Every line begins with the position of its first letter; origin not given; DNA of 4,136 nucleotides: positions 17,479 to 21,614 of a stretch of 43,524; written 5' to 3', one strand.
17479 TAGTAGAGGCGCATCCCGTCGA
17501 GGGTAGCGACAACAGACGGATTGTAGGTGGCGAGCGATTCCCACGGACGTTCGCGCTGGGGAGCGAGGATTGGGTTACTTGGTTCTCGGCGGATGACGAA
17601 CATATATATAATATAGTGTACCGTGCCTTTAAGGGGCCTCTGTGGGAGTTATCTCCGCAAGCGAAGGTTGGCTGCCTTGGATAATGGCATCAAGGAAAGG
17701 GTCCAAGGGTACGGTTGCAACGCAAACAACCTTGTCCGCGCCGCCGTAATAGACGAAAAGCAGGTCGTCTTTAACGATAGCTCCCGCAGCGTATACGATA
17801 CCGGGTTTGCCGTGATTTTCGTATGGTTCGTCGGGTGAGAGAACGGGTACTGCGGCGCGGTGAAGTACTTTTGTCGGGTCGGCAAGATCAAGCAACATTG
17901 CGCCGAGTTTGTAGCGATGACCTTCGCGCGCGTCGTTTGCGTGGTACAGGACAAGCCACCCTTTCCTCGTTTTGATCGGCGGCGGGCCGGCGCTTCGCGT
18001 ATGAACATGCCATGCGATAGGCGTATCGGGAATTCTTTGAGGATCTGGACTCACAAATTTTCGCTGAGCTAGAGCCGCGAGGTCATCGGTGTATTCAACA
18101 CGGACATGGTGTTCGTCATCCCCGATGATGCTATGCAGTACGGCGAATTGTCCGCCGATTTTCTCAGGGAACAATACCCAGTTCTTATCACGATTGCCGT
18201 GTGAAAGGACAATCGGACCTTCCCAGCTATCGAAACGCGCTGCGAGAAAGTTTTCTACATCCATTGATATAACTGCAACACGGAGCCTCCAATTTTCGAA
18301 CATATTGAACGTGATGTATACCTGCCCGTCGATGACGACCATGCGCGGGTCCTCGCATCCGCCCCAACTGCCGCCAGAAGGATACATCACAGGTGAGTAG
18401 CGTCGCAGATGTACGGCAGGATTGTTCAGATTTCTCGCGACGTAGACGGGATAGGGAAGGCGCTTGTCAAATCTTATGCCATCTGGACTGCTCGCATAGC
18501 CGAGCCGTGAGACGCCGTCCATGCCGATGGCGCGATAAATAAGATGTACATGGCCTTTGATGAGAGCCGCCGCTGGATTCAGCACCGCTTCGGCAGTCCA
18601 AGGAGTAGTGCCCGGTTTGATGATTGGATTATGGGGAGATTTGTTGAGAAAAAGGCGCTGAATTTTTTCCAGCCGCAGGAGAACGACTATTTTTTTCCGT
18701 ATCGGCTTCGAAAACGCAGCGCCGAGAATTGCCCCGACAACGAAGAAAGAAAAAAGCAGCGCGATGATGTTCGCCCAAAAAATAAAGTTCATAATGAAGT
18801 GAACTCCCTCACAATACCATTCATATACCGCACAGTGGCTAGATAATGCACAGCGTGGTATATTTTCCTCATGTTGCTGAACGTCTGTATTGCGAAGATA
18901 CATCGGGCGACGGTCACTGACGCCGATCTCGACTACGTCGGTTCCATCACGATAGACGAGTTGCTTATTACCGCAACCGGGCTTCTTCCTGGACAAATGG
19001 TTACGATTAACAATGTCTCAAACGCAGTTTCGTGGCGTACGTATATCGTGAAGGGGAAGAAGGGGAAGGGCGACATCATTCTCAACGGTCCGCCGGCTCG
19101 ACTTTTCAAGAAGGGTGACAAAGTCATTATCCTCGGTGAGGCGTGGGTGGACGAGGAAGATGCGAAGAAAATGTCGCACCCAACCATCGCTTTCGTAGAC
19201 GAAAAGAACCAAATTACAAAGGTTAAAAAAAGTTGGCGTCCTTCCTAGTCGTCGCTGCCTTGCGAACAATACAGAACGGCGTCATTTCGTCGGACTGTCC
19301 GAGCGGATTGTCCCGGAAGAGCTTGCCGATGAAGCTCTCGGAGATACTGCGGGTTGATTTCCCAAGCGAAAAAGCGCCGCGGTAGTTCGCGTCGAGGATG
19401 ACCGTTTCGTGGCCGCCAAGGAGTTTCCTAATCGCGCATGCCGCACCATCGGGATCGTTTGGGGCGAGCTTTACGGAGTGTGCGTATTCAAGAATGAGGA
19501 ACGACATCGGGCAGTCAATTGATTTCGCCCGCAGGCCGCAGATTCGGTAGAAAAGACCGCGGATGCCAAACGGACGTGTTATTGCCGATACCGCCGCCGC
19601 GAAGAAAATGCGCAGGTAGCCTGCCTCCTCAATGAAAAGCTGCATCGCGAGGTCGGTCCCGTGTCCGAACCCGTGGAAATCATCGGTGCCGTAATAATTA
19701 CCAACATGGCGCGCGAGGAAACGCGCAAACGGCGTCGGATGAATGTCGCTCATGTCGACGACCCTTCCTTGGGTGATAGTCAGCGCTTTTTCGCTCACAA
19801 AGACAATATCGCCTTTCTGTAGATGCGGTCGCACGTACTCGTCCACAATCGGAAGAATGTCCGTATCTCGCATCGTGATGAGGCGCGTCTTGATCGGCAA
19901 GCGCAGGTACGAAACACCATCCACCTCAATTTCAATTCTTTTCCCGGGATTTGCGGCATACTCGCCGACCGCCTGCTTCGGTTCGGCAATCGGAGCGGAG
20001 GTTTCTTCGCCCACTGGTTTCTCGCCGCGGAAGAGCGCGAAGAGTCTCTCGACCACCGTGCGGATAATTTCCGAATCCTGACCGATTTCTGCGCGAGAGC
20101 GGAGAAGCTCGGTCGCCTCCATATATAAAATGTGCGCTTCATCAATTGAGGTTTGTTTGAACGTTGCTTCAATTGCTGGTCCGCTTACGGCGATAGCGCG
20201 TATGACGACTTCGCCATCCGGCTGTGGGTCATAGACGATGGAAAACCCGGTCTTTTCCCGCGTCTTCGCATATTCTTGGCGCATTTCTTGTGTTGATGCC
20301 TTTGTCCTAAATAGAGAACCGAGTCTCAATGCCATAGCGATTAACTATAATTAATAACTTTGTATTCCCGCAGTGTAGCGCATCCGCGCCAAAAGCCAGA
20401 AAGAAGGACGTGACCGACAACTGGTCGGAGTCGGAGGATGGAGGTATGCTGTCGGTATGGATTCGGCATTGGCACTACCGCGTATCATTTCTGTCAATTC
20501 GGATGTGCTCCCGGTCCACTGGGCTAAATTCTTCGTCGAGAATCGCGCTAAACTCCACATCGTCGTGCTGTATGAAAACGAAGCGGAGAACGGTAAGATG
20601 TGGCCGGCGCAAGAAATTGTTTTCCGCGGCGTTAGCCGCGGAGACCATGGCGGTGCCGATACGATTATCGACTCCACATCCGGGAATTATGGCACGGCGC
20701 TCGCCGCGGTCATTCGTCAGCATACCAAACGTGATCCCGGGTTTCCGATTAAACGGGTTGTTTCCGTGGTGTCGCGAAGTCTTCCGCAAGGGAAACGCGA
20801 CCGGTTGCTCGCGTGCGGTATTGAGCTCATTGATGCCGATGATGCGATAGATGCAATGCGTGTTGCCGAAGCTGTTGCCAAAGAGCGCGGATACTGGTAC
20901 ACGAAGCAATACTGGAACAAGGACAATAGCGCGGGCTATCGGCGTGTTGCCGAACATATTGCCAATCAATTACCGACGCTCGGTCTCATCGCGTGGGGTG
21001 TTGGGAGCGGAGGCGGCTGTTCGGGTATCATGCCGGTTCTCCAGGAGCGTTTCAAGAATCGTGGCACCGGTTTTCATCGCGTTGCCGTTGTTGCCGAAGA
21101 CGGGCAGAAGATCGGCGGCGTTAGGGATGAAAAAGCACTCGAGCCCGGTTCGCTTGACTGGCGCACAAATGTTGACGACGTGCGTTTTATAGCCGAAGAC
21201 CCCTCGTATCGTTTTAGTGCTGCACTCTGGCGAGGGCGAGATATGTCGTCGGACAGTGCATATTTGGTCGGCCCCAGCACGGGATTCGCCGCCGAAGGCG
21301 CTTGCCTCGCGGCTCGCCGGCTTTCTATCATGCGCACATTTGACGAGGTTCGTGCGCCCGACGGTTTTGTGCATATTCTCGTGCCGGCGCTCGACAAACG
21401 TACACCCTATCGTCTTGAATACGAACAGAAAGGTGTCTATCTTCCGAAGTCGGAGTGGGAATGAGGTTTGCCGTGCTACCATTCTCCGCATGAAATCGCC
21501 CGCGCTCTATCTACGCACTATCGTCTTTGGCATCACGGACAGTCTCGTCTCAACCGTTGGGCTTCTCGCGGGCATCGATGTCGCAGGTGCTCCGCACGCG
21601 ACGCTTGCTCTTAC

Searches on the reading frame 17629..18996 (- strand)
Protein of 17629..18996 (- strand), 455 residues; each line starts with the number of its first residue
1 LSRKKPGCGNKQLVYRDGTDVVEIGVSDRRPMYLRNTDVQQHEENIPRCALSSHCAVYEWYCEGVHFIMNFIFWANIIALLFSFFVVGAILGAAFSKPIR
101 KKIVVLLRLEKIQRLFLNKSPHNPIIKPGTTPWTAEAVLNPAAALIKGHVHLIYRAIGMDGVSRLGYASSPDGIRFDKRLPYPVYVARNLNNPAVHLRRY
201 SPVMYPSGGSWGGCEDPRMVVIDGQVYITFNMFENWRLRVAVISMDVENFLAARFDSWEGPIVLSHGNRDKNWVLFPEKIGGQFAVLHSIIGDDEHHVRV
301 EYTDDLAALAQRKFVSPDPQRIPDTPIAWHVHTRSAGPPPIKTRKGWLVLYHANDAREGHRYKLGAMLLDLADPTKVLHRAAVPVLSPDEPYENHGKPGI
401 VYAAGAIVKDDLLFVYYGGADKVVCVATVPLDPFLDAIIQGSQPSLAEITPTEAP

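Call 60: search_protein_families(library=pfam, proteins=[window:17629-18996:-], max_evalue=0.001)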
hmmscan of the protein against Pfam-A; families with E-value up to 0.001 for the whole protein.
window:17629-18996:- (455 aa): 1 family
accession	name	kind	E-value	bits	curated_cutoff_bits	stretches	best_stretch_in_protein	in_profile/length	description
PF04041.19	Glyco_hydro_130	-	6.7e-34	117.7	26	1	132-437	29-317/320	beta-1,4-mannooligosaccharide phosphorylase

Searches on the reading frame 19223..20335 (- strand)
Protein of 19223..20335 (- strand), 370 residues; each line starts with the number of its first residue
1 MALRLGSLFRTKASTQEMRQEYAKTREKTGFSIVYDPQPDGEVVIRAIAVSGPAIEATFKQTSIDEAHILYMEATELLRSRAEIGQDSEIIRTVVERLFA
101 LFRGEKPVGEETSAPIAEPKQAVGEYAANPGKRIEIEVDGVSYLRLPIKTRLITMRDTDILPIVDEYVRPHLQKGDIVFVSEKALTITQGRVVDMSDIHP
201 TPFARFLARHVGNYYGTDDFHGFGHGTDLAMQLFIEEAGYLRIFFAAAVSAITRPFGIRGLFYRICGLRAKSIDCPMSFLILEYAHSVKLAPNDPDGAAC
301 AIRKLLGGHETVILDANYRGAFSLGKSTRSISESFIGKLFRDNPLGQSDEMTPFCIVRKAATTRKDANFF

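Call 12: search_protein_families(library=pfam, proteins=[window:19223-20335:-], max_evalue=0.001)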
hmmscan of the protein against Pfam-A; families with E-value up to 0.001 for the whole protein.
window:19223-20335:- (370 aa): 1 family
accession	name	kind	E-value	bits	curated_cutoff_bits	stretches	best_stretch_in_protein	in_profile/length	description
PF01996.21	F420_ligase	-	2.1e-08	34.4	25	1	148-211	2-67/218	F420-0:Gamma-glutamyl ligase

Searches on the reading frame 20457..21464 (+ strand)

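Call 60: search_protein_families(library=pfam, proteins=[window:20457-21464:+], max_evalue=0.001)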
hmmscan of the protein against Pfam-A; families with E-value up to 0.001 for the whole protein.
window:20457-21464:+ (335 aa): 1 family
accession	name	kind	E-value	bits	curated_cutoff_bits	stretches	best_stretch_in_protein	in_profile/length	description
PF00291.31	PALP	-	6.8e-20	72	35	1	63-282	50-275/295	Pyridoxal-phosphate dependent enzyme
